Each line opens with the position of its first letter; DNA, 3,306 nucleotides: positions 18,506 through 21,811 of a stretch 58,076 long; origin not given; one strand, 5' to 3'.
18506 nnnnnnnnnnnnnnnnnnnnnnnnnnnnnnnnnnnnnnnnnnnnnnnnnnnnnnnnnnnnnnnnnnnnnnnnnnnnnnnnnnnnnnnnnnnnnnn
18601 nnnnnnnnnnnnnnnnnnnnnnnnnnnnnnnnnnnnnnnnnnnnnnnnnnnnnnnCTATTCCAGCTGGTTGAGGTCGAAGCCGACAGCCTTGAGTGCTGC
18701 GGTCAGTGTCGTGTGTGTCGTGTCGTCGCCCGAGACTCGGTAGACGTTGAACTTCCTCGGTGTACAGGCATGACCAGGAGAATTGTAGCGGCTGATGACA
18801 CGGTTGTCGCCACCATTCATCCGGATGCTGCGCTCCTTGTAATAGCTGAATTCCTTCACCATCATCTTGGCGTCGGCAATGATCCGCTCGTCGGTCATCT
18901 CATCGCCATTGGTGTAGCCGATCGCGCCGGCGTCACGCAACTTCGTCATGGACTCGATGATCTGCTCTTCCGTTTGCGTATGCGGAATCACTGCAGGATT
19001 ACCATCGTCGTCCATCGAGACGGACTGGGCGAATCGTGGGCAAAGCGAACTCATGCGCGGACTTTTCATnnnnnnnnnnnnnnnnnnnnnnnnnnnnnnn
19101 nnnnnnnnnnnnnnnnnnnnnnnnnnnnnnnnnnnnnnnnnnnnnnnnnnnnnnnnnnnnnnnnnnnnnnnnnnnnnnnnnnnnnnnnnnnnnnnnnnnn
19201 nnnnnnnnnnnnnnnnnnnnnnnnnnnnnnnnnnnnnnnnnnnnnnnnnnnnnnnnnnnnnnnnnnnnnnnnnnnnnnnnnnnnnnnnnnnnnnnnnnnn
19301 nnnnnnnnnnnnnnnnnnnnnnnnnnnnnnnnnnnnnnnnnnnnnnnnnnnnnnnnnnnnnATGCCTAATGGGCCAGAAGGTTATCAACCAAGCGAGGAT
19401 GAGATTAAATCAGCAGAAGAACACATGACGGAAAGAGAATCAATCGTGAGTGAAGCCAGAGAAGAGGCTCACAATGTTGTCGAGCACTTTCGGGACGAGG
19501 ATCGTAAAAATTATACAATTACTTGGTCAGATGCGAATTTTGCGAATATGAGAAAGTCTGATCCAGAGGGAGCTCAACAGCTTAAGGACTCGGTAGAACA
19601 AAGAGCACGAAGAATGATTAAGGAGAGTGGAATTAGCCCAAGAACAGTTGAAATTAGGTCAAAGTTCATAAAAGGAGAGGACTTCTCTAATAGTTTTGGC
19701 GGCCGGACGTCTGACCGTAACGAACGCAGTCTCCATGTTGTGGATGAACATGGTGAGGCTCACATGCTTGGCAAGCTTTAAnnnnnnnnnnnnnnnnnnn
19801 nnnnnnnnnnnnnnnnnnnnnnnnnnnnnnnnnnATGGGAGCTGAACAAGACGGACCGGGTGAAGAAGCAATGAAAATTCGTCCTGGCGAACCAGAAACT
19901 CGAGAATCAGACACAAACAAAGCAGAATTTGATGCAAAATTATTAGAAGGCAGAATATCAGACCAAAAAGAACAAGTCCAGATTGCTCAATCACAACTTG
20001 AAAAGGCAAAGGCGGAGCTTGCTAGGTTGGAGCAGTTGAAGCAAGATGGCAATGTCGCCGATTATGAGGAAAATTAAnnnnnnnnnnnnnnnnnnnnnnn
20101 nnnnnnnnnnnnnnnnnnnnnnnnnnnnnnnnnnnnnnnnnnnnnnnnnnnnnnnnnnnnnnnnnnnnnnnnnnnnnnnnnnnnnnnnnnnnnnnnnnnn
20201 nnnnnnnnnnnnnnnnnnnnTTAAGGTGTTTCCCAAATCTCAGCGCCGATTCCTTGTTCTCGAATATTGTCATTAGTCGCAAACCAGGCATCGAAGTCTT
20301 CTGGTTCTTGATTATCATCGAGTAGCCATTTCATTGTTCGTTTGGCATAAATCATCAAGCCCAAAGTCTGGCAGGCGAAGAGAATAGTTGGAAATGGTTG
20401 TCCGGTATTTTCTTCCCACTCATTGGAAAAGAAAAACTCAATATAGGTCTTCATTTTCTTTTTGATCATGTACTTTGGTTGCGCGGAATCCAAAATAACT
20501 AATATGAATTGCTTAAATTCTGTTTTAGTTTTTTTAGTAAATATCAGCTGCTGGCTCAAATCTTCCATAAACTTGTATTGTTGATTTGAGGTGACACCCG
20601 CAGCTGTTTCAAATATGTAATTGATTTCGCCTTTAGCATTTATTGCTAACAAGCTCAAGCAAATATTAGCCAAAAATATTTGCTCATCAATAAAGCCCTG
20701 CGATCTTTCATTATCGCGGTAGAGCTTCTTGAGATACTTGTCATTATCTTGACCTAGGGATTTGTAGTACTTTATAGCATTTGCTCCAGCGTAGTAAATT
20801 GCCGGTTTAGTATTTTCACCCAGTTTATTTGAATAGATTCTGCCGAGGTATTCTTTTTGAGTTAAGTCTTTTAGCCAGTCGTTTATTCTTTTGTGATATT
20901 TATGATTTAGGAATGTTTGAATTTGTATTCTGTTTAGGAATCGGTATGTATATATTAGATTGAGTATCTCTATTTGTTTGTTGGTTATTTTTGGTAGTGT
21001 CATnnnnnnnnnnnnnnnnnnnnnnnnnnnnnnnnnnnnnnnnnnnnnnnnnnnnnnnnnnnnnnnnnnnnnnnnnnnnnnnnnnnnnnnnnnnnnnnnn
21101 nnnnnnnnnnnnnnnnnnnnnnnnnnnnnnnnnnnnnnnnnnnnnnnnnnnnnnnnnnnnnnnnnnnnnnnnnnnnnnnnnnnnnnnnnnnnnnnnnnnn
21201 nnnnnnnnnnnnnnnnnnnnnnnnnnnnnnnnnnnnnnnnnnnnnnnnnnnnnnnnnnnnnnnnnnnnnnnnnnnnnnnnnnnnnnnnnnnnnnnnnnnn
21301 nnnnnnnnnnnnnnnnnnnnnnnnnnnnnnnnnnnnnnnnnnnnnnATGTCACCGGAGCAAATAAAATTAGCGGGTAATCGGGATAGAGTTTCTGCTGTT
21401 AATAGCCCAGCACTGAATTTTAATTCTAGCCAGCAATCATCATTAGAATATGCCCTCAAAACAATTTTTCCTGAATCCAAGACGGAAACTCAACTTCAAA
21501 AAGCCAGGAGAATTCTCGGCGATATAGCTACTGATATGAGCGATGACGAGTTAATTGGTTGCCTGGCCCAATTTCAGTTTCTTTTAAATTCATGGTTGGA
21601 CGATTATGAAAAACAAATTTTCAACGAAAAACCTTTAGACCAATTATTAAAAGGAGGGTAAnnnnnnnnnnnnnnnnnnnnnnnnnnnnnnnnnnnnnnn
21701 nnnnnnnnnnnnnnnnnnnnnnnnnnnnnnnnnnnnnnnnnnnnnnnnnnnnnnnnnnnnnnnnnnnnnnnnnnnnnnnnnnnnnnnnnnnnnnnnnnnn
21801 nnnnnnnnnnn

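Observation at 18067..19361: Duplicated promoter whose -35/-10 spacer is an (ACT)n microsatellite (8 units = 17 nt, 10 units = 23 nt): candidate phase-variation switch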

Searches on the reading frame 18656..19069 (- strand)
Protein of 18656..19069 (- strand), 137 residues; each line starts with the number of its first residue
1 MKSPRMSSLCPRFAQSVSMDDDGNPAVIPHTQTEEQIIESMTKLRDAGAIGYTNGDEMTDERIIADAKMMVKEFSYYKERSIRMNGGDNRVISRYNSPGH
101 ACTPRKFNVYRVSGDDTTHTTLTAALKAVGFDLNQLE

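Call 9: search_protein_families(library=pfam, proteins=[window:18656-19069:-], max_evalue=0.1)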
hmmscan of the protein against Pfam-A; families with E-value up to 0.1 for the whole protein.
window:18656-19069:- (137 aa): 1 family
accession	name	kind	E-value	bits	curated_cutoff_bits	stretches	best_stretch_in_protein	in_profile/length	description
PF24255.1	DUF7456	-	0.031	14.3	27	1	103-128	10-35/54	Family of unknown function (DUF7456)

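Call 26: find_encoding_contigs(protein=window:18656-19069:-, flank=6000, max_places=10)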
Protein window:18656-19069:- (137 aa): 4 contigs read that carry it; 2 places shown.
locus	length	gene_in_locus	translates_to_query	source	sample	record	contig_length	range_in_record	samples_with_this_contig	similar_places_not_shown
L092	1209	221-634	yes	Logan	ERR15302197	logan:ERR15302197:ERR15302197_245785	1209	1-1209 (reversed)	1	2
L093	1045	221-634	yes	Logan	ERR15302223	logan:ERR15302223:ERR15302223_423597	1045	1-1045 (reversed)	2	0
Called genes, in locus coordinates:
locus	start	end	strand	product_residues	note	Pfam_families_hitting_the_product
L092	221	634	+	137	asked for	-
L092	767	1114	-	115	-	-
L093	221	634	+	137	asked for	-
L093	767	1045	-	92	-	?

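Call 56: search_protein_families(library=phrogs, proteins=[window:18656-19069:-], max_evalue=0.01)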
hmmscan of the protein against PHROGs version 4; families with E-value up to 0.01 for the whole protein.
window:18656-19069:- (137 aa): 0 families

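Call 57: search_protein_families(library=padloc, proteins=[window:18656-19069:-], max_evalue=0.01)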
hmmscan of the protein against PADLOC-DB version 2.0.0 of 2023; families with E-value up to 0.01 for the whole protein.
window:18656-19069:- (137 aa): 0 families

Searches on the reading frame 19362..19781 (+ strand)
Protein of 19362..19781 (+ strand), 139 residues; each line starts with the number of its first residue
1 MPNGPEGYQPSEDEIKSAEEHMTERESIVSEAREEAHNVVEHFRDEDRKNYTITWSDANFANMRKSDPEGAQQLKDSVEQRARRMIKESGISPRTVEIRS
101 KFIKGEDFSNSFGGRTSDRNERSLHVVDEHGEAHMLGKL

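Call 9: search_protein_families(library=pfam, proteins=[window:19362-19781:+], max_evalue=0.1)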
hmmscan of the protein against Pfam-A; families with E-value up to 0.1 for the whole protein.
window:19362-19781:+ (139 aa): 0 families

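Call 11: find_encoding_contigs(protein=window:19362-19781:+, flank=6000, max_places=10)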
Protein window:19362-19781:+ (139 aa): 4 contigs read that carry it; 4 places shown.
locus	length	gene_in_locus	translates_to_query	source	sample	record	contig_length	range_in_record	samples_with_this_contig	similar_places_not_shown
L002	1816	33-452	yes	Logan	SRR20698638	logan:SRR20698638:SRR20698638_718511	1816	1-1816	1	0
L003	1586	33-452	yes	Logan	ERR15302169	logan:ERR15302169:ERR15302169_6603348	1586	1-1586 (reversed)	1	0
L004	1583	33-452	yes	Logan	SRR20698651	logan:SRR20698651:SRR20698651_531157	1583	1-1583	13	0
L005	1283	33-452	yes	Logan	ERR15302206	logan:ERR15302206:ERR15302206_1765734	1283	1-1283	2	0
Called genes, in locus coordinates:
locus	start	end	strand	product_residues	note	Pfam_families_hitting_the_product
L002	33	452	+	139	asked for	-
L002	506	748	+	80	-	-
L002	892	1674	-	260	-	-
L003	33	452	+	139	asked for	-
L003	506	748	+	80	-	-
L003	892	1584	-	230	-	?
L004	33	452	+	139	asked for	-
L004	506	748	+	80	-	-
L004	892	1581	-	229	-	?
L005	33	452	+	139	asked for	-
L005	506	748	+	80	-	-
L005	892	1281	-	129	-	?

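Call 56: search_protein_families(library=phrogs, proteins=[window:19362-19781:+], max_evalue=0.01)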
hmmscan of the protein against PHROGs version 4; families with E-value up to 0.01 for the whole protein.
window:19362-19781:+ (139 aa): 1 family
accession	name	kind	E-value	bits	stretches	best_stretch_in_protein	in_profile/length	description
phrog_17843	-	unknown function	0.0037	18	1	12-96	127-216/241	-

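Call 57: search_protein_families(library=padloc, proteins=[window:19362-19781:+], max_evalue=0.01)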
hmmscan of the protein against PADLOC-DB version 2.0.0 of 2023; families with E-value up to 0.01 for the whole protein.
window:19362-19781:+ (139 aa): 0 families

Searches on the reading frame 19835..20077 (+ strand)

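Call 9: search_protein_families(library=pfam, proteins=[window:19835-20077:+], max_evalue=0.1)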
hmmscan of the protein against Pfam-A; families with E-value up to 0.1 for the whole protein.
window:19835-20077:+ (80 aa): 3 families
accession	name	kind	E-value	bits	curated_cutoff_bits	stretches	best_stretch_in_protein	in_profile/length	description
PF16789.10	YscO-like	-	0.00057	20.4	27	1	35-67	87-119/161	YscO-like protein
PF24627.1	PUMA_CC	-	0.021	15.2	30.1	1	28-67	25-64/74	PUMA coiled-coil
PF17274.7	DUF5339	-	0.039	15.3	27.7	1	42-71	23-52/70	Family of unknown function (DUF5339)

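Call 56: search_protein_families(library=phrogs, proteins=[window:19835-20077:+], max_evalue=0.01)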
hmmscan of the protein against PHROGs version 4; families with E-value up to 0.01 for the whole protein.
window:19835-20077:+ (80 aa): 1 family
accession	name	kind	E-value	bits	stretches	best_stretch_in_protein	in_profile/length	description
phrog_4479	-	head and packaging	0.0046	18.2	1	34-77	24-67/84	terminase small subunit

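Call 57: search_protein_families(library=padloc, proteins=[window:19835-20077:+], max_evalue=0.01)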
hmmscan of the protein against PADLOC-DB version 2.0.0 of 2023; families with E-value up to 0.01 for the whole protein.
window:19835-20077:+ (80 aa): 0 families

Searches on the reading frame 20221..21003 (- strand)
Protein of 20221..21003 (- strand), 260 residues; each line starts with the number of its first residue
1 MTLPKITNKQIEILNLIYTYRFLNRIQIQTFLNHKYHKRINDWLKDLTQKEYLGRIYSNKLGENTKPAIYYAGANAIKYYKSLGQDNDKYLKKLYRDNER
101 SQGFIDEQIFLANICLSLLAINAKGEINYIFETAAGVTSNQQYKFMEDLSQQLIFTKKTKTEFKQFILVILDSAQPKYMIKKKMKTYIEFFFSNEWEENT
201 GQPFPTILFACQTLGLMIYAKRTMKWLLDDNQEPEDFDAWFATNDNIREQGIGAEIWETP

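Call 9: search_protein_families(library=pfam, proteins=[window:20221-21003:-], max_evalue=0.1)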
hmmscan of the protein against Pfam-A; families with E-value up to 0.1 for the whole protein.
window:20221-21003:- (260 aa): 3 families
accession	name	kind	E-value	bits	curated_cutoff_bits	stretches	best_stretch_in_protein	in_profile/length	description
PF13814.12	Replic_Relax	-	1.1e-05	26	25.3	1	14-121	1-111/191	Replication-relaxation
PF24012.1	DUF7326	-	0.00049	20.9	27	1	1-69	1-66/76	Family of unknown function (DUF7326)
PF18954.5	DUF5697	-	0.032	14.8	27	1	12-56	2-46/161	Family of unknown function (DUF5697)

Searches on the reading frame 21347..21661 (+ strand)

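Call 9: search_protein_families(library=pfam, proteins=[window:21347-21661:+], max_evalue=0.1)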
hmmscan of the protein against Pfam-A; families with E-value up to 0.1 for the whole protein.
window:21347-21661:+ (104 aa): 1 family
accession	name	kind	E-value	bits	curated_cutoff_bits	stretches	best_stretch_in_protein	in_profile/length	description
PF05064.18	Nsp1_C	-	0.026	14.8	24.1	0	73-92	81-100/114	Nsp1-like C-terminal region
